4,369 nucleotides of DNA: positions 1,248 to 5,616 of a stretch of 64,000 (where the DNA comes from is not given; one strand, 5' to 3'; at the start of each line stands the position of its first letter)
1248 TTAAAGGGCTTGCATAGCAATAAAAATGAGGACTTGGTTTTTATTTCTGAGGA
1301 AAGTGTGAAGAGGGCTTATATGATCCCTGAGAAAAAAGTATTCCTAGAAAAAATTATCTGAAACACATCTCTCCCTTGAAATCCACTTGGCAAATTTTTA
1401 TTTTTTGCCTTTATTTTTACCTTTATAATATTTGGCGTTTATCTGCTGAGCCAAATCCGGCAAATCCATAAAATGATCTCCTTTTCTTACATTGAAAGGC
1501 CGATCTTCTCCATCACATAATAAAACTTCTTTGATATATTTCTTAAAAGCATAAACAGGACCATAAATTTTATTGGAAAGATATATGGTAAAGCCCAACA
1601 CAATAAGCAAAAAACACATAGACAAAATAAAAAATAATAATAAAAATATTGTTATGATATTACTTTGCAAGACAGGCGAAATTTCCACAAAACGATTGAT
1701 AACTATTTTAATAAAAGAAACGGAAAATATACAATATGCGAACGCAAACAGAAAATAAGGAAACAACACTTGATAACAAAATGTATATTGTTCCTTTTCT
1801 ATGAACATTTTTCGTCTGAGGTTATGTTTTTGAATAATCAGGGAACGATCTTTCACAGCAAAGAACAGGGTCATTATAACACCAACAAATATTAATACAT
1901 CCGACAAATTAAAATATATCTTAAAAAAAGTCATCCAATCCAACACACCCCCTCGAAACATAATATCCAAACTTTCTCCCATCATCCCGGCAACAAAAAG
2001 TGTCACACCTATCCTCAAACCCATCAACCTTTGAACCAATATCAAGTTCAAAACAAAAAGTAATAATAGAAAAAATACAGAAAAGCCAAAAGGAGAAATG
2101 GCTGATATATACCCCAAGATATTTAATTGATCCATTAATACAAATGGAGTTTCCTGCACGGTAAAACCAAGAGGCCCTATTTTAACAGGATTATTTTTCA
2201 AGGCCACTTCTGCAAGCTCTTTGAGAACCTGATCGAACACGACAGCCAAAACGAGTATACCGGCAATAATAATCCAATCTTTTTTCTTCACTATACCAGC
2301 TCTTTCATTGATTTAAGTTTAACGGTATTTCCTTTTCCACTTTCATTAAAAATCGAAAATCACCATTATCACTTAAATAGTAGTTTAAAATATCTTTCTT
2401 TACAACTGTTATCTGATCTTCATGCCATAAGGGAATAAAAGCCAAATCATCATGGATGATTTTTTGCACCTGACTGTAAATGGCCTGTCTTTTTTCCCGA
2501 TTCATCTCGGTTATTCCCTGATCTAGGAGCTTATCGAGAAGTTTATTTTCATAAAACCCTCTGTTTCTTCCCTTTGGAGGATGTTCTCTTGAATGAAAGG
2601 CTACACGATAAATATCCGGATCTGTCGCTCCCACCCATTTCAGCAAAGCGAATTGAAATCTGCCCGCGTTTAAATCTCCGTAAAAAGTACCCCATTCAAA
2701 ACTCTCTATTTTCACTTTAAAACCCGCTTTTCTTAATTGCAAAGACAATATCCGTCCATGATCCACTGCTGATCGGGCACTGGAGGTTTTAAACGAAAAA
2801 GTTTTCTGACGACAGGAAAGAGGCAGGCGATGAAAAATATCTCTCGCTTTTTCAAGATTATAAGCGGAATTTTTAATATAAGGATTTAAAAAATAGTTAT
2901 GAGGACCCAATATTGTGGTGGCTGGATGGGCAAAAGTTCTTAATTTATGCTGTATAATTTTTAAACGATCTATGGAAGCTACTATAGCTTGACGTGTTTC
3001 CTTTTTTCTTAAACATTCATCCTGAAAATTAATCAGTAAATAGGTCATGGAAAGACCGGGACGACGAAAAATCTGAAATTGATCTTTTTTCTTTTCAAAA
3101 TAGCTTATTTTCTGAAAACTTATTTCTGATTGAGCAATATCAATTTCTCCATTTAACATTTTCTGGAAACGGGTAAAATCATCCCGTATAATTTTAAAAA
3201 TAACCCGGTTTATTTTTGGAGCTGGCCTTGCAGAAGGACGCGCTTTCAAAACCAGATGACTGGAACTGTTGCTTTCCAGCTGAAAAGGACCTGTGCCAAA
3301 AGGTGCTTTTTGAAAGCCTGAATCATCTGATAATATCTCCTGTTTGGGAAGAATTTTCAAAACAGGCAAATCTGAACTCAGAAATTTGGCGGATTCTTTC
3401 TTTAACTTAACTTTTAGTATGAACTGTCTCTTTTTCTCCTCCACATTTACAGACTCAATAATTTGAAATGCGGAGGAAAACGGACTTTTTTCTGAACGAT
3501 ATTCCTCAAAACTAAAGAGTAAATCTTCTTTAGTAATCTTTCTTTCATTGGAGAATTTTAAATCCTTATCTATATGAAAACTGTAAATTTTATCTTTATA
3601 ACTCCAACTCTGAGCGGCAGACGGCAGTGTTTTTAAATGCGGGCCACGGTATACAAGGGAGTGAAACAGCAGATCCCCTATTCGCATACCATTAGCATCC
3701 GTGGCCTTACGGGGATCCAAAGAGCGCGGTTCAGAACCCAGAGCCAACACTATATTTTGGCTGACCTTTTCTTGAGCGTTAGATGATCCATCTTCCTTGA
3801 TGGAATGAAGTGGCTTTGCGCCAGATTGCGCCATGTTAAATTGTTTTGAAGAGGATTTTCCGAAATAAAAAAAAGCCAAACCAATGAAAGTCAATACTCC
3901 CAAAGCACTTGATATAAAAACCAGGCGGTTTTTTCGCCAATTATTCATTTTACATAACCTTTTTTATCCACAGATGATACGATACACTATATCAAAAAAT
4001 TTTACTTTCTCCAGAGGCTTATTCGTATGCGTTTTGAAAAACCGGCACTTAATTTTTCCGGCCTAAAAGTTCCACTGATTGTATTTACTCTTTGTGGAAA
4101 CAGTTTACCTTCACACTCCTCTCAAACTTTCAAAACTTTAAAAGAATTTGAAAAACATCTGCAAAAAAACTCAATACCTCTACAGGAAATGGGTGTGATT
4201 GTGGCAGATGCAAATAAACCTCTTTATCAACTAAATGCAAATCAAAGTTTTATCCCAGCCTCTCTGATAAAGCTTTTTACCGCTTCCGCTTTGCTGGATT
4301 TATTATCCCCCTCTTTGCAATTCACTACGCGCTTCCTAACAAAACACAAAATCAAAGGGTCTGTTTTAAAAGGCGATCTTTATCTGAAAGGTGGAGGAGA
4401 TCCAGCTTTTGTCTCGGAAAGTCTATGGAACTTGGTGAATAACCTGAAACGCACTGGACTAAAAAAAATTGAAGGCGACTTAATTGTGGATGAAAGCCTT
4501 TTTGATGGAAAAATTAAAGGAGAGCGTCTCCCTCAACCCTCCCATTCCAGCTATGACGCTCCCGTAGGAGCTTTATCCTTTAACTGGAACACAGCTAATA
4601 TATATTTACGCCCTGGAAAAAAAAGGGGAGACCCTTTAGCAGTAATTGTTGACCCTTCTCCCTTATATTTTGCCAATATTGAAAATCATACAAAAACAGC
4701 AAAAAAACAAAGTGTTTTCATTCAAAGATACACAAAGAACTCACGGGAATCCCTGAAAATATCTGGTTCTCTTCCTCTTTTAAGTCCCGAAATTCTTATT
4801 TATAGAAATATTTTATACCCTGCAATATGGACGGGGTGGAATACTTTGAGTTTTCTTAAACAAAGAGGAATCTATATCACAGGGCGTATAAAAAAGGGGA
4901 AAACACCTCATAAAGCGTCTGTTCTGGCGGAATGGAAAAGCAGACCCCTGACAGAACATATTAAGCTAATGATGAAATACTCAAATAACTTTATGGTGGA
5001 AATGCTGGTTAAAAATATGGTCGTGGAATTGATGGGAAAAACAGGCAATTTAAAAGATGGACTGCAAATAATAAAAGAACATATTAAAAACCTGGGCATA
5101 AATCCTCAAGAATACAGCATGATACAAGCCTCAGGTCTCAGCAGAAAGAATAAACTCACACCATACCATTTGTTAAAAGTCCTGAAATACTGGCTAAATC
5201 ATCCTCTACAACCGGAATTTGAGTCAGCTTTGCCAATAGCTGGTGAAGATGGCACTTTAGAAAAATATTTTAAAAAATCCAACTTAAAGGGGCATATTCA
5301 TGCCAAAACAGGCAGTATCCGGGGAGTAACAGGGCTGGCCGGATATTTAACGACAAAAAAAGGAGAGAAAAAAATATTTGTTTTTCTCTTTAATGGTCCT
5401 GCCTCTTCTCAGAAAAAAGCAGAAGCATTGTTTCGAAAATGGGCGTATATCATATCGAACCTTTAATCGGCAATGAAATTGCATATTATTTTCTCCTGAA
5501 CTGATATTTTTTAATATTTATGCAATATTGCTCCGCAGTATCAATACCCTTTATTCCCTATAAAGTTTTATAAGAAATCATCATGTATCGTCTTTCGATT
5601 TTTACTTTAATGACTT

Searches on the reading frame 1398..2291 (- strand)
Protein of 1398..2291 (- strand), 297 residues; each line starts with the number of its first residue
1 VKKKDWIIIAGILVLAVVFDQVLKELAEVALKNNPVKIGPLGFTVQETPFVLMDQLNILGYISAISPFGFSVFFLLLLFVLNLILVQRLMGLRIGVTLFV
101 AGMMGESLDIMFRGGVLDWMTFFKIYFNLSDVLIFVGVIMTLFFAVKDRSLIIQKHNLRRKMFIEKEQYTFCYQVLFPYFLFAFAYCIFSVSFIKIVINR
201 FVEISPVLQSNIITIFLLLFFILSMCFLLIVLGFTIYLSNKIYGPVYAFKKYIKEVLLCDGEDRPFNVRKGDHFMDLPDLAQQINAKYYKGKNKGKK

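Call 72: search_protein_families(library=pfam, proteins=[window:1398-2291:-], max_evalue=0.00001)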
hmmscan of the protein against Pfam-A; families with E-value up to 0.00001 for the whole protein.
window:1398-2291:- (297 aa): 1 family
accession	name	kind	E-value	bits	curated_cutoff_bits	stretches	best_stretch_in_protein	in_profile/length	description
PF01252.23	Peptidase_A8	-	5.6e-10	40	25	1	12-144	1-139/142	Signal peptidase (SPase) II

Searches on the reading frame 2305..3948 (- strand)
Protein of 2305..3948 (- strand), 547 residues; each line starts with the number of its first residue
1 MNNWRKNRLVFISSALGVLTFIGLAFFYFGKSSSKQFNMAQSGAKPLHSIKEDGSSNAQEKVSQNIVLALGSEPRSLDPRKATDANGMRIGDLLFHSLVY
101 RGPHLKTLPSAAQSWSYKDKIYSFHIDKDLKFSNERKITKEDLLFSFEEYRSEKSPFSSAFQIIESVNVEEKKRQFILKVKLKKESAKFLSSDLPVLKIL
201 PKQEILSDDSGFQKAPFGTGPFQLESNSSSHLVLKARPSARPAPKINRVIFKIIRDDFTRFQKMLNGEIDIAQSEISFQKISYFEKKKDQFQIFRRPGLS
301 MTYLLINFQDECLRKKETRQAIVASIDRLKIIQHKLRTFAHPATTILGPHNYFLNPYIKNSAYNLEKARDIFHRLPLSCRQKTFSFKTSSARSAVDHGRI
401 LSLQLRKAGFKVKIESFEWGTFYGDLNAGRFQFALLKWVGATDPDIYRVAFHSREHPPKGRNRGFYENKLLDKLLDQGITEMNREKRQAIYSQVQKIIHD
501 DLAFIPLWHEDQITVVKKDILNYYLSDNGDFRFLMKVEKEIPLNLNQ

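Call 72: search_protein_families(library=pfam, proteins=[window:2305-3948:-], max_evalue=0.00001)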
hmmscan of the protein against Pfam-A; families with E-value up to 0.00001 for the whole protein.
window:2305-3948:- (547 aa): 1 family
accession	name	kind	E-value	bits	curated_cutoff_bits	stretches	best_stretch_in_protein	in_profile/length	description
PF00496.27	SBP_bac_5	-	7.3e-51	173.8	32.4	1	109-445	4-353/368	Bacterial extracellular solute-binding proteins, family 5 Middle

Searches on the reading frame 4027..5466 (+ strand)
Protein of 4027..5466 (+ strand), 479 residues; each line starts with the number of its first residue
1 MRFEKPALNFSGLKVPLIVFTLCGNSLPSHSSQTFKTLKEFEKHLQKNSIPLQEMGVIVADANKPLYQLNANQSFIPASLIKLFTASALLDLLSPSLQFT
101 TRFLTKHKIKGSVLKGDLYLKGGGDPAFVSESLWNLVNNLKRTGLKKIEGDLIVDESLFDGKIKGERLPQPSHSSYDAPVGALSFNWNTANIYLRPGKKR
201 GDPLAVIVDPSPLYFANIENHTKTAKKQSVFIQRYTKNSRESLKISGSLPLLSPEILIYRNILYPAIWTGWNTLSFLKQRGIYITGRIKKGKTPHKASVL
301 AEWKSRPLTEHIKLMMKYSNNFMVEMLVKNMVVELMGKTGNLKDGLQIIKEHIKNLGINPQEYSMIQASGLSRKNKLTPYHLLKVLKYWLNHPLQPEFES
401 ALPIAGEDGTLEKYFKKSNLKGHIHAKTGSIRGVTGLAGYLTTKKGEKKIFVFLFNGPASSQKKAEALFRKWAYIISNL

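Call 73: search_protein_families(library=pfam, proteins=[window:4027-5466:+], max_evalue=0.00001)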
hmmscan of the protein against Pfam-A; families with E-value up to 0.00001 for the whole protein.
window:4027-5466:+ (479 aa): 1 family
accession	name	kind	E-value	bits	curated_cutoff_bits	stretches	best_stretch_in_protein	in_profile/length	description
PF02113.21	Peptidase_S13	-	1.7e-94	317.5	22.8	1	39-463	3-429/444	D-Ala-D-Ala carboxypeptidase 3 (S13) family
